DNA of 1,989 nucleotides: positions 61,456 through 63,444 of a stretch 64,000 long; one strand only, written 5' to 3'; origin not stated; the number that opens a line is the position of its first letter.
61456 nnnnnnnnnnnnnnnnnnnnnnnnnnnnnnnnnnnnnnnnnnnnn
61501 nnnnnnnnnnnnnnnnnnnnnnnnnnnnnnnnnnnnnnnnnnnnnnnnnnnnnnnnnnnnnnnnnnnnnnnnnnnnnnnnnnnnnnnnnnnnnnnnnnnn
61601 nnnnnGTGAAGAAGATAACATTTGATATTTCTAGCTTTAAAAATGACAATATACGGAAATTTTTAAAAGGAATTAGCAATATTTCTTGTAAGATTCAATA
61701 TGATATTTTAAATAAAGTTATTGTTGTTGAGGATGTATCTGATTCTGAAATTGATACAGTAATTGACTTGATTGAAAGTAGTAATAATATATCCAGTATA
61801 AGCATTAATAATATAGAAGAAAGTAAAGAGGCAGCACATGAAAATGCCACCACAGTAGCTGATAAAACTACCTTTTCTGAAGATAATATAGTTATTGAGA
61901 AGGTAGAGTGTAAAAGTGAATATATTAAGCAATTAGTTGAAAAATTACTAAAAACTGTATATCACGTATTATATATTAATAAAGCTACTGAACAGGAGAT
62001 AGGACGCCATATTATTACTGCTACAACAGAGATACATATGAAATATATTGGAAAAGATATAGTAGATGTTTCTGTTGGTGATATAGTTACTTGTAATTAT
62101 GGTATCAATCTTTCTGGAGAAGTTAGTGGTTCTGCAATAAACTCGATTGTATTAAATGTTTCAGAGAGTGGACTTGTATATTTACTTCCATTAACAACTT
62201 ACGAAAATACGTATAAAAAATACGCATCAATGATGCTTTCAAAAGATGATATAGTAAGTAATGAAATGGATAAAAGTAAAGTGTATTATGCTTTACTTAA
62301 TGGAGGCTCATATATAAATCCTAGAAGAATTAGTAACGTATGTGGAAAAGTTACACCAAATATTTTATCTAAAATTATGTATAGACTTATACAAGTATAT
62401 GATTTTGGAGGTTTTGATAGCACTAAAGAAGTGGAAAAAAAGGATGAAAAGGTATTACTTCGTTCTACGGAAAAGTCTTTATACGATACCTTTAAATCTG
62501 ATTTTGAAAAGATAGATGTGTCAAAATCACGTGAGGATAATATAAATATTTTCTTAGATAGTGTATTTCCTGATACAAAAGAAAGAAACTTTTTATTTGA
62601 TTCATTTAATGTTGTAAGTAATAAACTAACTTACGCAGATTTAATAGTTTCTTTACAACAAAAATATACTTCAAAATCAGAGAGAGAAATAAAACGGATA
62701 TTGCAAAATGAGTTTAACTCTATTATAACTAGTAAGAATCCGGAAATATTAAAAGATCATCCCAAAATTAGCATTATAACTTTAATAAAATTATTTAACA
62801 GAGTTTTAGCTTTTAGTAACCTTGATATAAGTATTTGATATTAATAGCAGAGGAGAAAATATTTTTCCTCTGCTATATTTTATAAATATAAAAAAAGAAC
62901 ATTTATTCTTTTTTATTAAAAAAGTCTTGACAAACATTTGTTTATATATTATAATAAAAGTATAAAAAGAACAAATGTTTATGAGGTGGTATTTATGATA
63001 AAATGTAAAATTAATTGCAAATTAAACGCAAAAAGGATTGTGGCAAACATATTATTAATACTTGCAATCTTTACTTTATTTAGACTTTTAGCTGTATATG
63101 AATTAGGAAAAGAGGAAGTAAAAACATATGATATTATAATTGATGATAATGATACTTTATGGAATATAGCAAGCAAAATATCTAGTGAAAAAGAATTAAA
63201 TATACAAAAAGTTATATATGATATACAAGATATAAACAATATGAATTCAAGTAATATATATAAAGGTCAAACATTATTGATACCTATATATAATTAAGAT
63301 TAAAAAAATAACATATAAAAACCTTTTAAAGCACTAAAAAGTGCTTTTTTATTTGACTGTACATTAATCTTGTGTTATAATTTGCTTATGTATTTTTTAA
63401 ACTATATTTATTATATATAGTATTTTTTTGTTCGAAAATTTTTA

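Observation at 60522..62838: Two-gene cassette of oversized MazF/PemK-fold fusions with no canonical antitoxin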

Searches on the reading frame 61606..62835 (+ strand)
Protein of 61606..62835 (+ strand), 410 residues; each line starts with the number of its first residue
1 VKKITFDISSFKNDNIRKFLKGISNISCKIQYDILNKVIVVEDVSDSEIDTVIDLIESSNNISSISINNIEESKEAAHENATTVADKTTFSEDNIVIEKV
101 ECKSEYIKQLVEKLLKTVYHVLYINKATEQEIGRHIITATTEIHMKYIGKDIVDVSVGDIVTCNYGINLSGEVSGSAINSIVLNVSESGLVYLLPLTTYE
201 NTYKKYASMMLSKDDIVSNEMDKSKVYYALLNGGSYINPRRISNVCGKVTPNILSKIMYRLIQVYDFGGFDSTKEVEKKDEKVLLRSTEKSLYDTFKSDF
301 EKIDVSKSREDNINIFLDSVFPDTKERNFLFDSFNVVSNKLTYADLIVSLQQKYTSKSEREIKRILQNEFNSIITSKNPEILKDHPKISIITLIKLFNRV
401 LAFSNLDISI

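Call 3: search_protein_families(library=pfam, proteins=[window:61606-62835:+], max_evalue=1)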
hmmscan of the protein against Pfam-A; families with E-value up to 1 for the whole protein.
window:61606-62835:+ (410 aa): 0 families

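Call 4: search_protein_families(library=ncbifam, proteins=[window:61606-62835:+], max_evalue=1)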
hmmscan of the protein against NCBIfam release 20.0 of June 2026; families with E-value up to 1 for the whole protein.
window:61606-62835:+ (410 aa): 3 families
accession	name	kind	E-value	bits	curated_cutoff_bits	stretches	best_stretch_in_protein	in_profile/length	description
NF010413.0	PRK13839.1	subfamily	0.015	14.5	388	1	149-204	89-143/279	conjugal transfer protein TrbG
NF005715.0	PRK07530.1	equivalog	0.036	13.4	420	1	39-159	30-150/292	3-hydroxybutyryl-CoA dehydrogenase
NF004474.0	PRK05808.1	subfamily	0.48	9.7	408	1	39-173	29-163/283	3-hydroxybutyryl-CoA dehydrogenase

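Call 7: find_homologous_proteins(query=window:61606-62835:+)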
Query window:61606-62835:+ (410 aa): 9 proteins with E <= 0.001 among 5608 candidates.
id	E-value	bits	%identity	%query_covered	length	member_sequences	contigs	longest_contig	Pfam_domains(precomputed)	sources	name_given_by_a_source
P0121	4.2e-254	860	100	100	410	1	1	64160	-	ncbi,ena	-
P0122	6.1e-51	192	34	97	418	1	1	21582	-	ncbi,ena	-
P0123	2.9e-50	189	30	98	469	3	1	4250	-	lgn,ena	-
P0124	6.2e-44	168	31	97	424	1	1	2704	-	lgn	-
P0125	3.0e-41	160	30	98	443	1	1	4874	-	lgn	-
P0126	4.7e-39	152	28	96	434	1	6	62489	-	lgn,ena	-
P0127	4.5e-37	146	30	97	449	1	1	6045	-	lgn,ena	-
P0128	6.3e-35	139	29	98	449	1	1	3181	-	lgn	-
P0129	9.3e-8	49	31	28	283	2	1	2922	-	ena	-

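Call 8: list_cluster_members(proteins=[P0121, P0003, P0014, P0023, P0057, P0048, P0052, P0122, P0087, P0103])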
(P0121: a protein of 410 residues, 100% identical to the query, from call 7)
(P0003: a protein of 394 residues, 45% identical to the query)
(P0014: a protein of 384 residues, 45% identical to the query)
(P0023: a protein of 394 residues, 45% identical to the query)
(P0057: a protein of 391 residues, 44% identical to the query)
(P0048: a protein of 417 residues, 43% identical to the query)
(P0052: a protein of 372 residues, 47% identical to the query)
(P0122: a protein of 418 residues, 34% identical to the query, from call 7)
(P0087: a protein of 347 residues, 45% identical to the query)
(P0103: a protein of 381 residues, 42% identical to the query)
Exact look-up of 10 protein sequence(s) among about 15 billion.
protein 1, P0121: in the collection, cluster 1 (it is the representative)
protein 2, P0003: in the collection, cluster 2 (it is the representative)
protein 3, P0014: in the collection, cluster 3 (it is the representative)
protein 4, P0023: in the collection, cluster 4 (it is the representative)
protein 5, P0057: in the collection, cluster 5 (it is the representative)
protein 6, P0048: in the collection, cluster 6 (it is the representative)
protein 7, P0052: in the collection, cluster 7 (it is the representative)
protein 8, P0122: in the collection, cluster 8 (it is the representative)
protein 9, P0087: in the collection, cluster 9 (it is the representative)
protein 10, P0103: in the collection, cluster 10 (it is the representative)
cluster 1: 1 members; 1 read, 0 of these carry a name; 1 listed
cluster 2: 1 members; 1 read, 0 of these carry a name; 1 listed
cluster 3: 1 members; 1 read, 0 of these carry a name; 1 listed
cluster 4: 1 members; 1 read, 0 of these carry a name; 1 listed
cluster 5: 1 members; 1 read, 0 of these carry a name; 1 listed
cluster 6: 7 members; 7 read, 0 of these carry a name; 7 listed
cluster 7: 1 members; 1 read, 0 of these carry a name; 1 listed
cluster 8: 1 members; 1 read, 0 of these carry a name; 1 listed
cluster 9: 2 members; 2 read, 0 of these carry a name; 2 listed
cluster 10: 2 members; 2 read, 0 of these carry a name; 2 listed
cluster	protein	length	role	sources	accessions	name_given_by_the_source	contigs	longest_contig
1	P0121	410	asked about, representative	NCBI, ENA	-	-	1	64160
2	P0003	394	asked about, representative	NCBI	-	-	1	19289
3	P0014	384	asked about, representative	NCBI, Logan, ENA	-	-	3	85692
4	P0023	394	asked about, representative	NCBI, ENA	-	-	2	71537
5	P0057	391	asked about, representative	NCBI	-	-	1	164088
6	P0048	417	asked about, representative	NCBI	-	-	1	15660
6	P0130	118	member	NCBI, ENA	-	-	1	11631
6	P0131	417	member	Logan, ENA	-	-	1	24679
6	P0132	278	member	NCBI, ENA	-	-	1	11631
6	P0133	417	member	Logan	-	-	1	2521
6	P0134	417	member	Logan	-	-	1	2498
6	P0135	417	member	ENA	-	-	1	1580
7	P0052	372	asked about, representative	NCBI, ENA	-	-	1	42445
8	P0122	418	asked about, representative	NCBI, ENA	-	-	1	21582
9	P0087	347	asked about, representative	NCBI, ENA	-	-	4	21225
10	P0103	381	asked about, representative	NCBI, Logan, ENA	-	-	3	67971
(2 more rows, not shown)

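Call 18: search_solved_structures(query=A1, max_evalue=10, show_alignments=2)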
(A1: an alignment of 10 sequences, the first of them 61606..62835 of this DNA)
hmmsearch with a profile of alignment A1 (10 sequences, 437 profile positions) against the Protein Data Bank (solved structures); distinct sequences matched with E-value up to 10: 0.

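Call 20: find_homologous_proteins(query=A1)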
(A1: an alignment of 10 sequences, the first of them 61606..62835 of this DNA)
Query A1 (10 sequences) (410 aa, profile of the alignment): 24 proteins with E <= 0.001 among 8000 candidates.
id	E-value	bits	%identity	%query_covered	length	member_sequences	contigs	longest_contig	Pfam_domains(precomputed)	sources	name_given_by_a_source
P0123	3.3e-202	690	30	98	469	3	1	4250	-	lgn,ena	-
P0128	6.6e-186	636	29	98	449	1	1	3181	-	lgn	-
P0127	7.8e-184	630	30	97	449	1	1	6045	-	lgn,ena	-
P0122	3.3e-181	621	34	97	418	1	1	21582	-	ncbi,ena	-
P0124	1.4e-172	593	31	97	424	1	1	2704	-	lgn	-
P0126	5.1e-157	541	28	96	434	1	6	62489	-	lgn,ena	-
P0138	1.4e-137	477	34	64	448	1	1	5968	-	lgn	-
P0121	1.2e-136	474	100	100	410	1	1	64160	-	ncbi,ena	-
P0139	5.9e-127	442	29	64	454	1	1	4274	-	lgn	-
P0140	8.1e-127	442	27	97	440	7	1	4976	-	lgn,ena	-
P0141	4.1e-126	439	29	65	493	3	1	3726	-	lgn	-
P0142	4.8e-125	436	31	67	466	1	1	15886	-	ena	-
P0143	1.8e-123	431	29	64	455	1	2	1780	-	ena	-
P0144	2.8e-123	430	27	64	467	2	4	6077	-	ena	-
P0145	1.0e-122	428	32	64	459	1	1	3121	-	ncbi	-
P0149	1.0e-114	402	27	98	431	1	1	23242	PF02452.24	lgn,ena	-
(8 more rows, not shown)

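Call 23: search_protein_families(library=pfam, alignment_id=A3, max_evalue=0.1)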
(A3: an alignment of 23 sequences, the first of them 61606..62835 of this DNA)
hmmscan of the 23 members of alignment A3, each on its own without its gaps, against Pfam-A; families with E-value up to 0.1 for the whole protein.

A. member 1, window:61606-62835:+ (410 aa): 0 families

B. families by the number of members that match (of 23 scanned): 20 families
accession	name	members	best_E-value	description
PF02452.23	PemK_toxin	14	6e-06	PemK-like, MazF-like toxin of type II toxin-antitoxin system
PF04879.21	Molybdop_Fe4S4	3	0.076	Molybdopterin oxidoreductase Fe4S4 domain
PF19880.4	DUF6353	2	0.0057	Family of unknown function (DUF6353)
PF02845.22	CUE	2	0.012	CUE domain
PF09432.15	THP2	2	0.041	Tho complex subunit THP2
PF18882.5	DUF5647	2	0.052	Family of unknown function (DUF5647)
PF09687.15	PRESAN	2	0.076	Plasmodium RESA N-terminal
PF19848.4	DUF6323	1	0.00085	Family of unknown function (DUF6323)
PF24987.1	HEAT_EF3_N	1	0.019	EF3 N-terminal HEAT repeat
PF07133.16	Merozoite_SPAM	1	0.021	Merozoite surface protein (SPAM)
PF14053.11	DUF4248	1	0.047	Domain of unknown function (DUF4248)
PF22516.1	PreP_C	1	0.048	PreP C-terminal domain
PF12193.13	Sulf_coat_C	1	0.048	Sulfolobus virus coat protein C terminal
PF17353.8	DUF5381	1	0.052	Family of unknown function (DUF5381)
PF18624.6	CdiI_4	1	0.064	CDI immunity protein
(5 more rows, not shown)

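Call 34: predict_structure(alignment_id=A3)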
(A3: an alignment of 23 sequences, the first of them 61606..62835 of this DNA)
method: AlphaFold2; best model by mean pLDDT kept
length: 410 residues; sequences in the alignment: 23
mean_pLDDT: 78.2   pTM: 0.42
mean pLDDT of the five models: 78.2, 78.2, 78.1, 77.9, 76.3
residues with pLDDT >= 90: 100; 70-90: 227; 50-70: 40; < 50: 43
segments of 3 or more residues with pLDDT < 50: 72-90, 266-283, 405-410
pLDDT, mean of each block of 10 residues (from residue 1): 88 64 72 80 87 85 88 36 34 66 87 87 84 82 72 90 76 75 90 89 77 82 85 86 91 85 53 28 62 89 87 94 92 82 88 93 93 89 85 89 45
secondary structure, 60 per line:
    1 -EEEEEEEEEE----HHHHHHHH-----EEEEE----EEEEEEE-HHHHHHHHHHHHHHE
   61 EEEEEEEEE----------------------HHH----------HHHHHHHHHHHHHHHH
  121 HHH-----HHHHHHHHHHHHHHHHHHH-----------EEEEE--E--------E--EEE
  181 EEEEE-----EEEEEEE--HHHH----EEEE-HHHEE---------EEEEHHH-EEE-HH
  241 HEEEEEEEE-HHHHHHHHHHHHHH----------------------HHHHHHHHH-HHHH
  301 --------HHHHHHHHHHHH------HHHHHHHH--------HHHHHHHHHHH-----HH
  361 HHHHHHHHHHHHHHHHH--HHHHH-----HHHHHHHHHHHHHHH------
elements in order: E2-11 H16-23 E29-33 E38-44 H46-59 E60-69 H105-123 H129-147 E159-163 E178-185 E191-197 H200-203 E208-211 E227-230 E235-237 E242-249 H251-264 H287-295 H297-300 H309-320 H327-334 H343-353 H359-377 H380-384 H390-404

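Call 37: fold_search(model_id=the predicted structure, library=pdb)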
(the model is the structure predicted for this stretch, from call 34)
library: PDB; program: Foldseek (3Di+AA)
matches with E <= 10: 1212; with E <= 0.001: 17
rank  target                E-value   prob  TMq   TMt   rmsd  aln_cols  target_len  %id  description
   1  6l29_A                1.3e-04  1.00  0.23  0.72   3.0       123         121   16  The structure of the MazF-mt1 mutant (released 2020-08-05)
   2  4mzp_A                3.3e-04  1.00  0.23  0.75   3.3       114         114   13  MazF from S. aureus crystal form III, C2221, 2.7 A (released 2014-05-21)
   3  4mzp_E                3.5e-04  1.00  0.21  0.72   5.1       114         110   13  MazF from S. aureus crystal form III, C2221, 2.7 A (released 2014-05-21)
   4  1ne8                  3.9e-04  1.00  0.21  0.67   5.0       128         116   15  YDCE protein from Bacillus subtilis (released 2003-01-14)
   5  4hke_A                4.1e-04  1.00  0.20  0.63   4.9       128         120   14  Crystal Structure of MoxT of Bacillus anthracis (released 2013-11-13)
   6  6l29_B                4.4e-04  1.00  0.23  0.72   2.7       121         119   14  The structure of the MazF-mt1 mutant (released 2020-08-05)
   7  6kys_A                4.4e-04  1.00  0.22  0.72   3.3       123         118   13  The structure of the M. tb toxin MazF-mt1 (released 2020-08-05)
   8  4mzp_C                4.9e-04  1.00  0.23  0.77   3.0       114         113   14  MazF from S. aureus crystal form III, C2221, 2.7 A (released 2014-05-21)
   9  5hkc_A                4.9e-04  1.00  0.23  0.76   2.8       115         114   11  Crystal structure of M. tuberculosis MazF-mt3 T52D-F62D mutant in complex with 8-mer RNA (released 2017-01-18)
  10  6a6x_B                5.1e-04  1.00  0.20  0.69   4.6       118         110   15  The crystal structure of the Mtb MazE-MazF-mt9 complex (released 2019-07-03)
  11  4mzp_B                7.2e-04  1.00  0.23  0.75   3.1       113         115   14  MazF from S. aureus crystal form III, C2221, 2.7 A (released 2014-05-21)
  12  5hjz_A                7.2e-04  1.00  0.21  0.69   4.8       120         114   12  Structure of M. tuberculosis MazF-mt1 (Rv2801c) in complex with RNA (released 2017-01-18)
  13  7bxy                  7.2e-04  1.00  0.20  0.65   5.5       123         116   14  mRNA interferase from Bacillus cereus (released 2021-04-28)
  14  6kys_B                8.0e-04  1.00  0.23  0.72   3.1       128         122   14  The structure of the M. tb toxin MazF-mt1 (released 2020-08-05)
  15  6kyt_A                8.0e-04  1.00  0.20  0.69   4.5       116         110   17  The structure of the M. tb toxin MazEF-mt1 complex (released 2020-08-05)
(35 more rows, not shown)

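Call 50: find_encoding_contigs(protein=P0121, flank=10000, max_places=2)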
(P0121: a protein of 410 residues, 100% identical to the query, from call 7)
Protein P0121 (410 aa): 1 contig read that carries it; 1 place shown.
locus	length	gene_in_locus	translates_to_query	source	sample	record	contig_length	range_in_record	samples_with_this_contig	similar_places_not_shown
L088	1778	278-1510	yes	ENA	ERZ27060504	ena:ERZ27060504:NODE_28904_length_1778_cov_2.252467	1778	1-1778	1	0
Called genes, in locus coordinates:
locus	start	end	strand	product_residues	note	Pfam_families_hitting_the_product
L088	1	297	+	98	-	?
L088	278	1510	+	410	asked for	-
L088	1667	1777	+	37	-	?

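Call 64: search_protein_families(library=padloc, proteins=[window:61606-62835:+], max_evalue=0.1)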
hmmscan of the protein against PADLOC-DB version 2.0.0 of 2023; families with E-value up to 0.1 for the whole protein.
window:61606-62835:+ (410 aa): 0 families

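Call 65: search_protein_families(library=phrogs, proteins=[window:61606-62835:+], max_evalue=0.1)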
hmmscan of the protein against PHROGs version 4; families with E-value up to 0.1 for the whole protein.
window:61606-62835:+ (410 aa): 0 families

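Call 82: fold_search(model_id=the predicted structure, library=viral)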
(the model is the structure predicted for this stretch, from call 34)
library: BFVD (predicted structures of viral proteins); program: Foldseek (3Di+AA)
matches with E <= 10: 667; with E <= 0.001: 10
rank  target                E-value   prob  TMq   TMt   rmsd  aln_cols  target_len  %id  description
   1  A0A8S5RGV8            1.7e-06  1.00  0.30  0.44  17.1       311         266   15  PemK-like protein [virus sp. ctiha2]
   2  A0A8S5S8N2            6.5e-06  1.00  0.24  0.76   2.6       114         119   23  PemK-like protein [Phage sp. ctGns7]
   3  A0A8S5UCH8            2.0e-05  1.00  0.21  0.33  16.2       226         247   12  PemK-like protein [Siphoviridae sp. ctgN495]
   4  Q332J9                2.1e-05  1.00  0.24  0.40  11.9       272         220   12  (no name in the UniProt tables at hand)
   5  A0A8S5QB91            6.9e-05  1.00  0.23  0.49  15.4       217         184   12  PemK-like protein [Myoviridae sp. ctdv95]
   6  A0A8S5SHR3            1.3e-04  1.00  0.22  0.37  16.9       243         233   15  PemK-like protein [Phage sp. ctqZP6]
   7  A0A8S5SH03            1.4e-04  1.00  0.21  0.58   3.3       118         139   18  PemK-like protein [Siphoviridae sp. ctBCr48]
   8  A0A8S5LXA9            1.6e-04  1.00  0.21  0.64   4.7       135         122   13  Endoribonuclease [Siphoviridae sp. ctRiO19]
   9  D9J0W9                1.9e-04  1.00  0.23  0.42  14.0       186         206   15  Gp171 [Brochothrix phage A9]
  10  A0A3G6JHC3            2.1e-04  1.00  0.21  0.71   5.6       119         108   14  Type II toxin-antitoxin system PemK/MazF family toxin [Lactobacillus phage ViSo-2018a]
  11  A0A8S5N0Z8            3.3e-03  1.00  0.21  0.44  12.0       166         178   12  Endoribonuclease [Siphoviridae sp. ctpbb7]
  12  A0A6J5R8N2            4.8e-03  0.84  0.17  0.09  30.4       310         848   11  Uncharacterized protein [uncultured Caudovirales phage]
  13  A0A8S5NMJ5            5.1e-03  1.00  0.20  0.31   7.6       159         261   11  Uncharacterized protein [Siphoviridae sp. ctGMq5]
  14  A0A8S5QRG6            5.1e-03  0.85  0.15  0.26  27.0       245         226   13  PemK-like protein [Myoviridae sp. ctgXL3]
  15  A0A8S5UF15            5.7e-03  1.00  0.19  0.31  12.4       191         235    8  PemK-like protein [Myoviridae sp. ctcyQ27]
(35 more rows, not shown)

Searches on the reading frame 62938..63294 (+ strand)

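Call 28: search_protein_families(library=pfam, proteins=[window:62938-63294:+], max_evalue=0.001)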
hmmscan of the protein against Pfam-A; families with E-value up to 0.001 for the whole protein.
window:62938-63294:+ (119 aa): 1 family
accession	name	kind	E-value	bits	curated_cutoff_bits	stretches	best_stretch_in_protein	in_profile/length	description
PF01476.26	LysM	-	2e-06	28.1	20.9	1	71-116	6-43/43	LysM domain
